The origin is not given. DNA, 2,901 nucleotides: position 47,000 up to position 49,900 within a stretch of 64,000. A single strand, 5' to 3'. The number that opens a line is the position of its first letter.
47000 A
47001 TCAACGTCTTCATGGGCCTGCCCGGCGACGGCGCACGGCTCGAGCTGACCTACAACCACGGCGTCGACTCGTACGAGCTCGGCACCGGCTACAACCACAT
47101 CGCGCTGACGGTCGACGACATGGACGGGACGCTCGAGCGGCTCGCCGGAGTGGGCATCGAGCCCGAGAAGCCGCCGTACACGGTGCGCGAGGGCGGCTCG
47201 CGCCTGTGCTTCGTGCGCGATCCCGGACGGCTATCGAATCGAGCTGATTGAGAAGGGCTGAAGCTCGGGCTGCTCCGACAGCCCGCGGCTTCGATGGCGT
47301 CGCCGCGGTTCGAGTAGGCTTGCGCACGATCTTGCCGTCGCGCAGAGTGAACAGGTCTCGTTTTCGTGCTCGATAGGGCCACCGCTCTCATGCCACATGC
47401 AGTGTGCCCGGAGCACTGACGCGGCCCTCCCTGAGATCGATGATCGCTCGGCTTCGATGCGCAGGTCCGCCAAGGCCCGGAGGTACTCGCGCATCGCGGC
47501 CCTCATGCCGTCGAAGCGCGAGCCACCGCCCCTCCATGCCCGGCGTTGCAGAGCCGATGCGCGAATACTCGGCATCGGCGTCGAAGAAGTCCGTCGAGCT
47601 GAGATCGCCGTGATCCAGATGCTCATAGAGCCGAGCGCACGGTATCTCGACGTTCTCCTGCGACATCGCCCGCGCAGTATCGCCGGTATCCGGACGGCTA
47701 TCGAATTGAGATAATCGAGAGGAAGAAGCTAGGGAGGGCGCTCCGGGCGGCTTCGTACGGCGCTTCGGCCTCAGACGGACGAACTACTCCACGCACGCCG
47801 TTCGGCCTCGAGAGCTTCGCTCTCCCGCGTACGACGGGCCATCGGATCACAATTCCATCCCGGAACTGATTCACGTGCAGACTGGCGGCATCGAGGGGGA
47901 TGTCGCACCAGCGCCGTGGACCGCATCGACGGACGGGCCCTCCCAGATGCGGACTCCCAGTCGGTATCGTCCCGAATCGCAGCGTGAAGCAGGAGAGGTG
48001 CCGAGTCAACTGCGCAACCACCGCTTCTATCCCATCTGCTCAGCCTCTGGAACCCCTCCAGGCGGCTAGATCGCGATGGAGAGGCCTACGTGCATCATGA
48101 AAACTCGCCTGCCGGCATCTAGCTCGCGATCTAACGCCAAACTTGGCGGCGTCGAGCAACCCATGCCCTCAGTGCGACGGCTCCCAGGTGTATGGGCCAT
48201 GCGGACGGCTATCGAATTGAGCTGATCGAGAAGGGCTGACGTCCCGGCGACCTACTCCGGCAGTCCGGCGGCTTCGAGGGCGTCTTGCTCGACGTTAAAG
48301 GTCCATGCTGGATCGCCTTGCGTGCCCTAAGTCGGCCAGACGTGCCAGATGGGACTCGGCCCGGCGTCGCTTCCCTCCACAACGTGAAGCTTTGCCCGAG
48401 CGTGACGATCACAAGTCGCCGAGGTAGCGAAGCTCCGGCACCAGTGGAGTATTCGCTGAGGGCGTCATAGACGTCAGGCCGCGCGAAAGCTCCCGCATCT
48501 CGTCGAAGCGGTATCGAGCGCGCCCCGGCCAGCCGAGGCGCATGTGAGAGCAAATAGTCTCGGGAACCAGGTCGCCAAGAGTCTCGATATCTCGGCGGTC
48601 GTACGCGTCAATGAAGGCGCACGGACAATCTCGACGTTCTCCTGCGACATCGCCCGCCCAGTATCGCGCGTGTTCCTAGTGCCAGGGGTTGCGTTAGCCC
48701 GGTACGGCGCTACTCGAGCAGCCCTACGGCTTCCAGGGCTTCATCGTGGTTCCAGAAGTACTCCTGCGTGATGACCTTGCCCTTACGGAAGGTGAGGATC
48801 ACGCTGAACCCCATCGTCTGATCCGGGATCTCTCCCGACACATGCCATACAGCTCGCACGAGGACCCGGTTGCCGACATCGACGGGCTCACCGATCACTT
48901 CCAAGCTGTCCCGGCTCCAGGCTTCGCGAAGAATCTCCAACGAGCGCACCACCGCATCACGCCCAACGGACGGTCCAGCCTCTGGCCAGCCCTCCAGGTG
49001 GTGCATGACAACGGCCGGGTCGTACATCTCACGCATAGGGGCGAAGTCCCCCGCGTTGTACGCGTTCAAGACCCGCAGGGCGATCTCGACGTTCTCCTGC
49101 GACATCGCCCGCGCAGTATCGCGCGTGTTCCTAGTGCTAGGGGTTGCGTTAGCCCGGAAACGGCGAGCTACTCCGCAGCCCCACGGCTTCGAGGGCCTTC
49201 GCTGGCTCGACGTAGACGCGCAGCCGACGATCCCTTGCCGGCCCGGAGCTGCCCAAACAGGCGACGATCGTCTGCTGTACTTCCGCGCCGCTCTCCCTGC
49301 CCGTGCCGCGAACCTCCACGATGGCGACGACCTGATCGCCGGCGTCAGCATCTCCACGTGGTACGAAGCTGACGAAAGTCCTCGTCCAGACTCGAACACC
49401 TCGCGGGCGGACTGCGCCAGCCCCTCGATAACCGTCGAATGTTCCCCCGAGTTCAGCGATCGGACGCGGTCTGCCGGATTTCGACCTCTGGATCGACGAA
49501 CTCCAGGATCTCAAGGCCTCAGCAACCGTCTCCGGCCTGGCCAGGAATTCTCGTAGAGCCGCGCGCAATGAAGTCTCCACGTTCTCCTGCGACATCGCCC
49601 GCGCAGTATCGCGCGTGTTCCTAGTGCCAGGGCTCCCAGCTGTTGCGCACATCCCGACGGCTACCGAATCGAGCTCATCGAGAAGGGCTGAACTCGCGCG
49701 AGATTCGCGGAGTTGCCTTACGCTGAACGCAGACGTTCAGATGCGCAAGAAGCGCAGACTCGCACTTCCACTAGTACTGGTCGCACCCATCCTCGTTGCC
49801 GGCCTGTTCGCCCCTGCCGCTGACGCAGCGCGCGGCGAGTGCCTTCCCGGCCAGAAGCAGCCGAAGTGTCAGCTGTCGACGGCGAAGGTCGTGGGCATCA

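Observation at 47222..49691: Five tandem ~0.5-kb units after gloA: NTF2/SnoaL-like genes interleaved with repeated copies of the gloA 3' end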

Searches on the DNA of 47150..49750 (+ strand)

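Call 72: search_dna_similar(query=window:47150-49750:+, collection=plasmids, mode=distant, max_rows=10)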
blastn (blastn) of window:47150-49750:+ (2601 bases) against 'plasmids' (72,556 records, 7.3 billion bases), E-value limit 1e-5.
No match.

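Call 73: search_dna_similar(query=window:47150-49750:+, collection=phages, mode=distant, max_rows=10)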
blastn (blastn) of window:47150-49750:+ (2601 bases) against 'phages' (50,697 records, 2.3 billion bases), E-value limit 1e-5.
No match.
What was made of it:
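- Tried and rejected: BLAST of the whole array against the plasmid and phage collections: no match (calls 72, 73).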
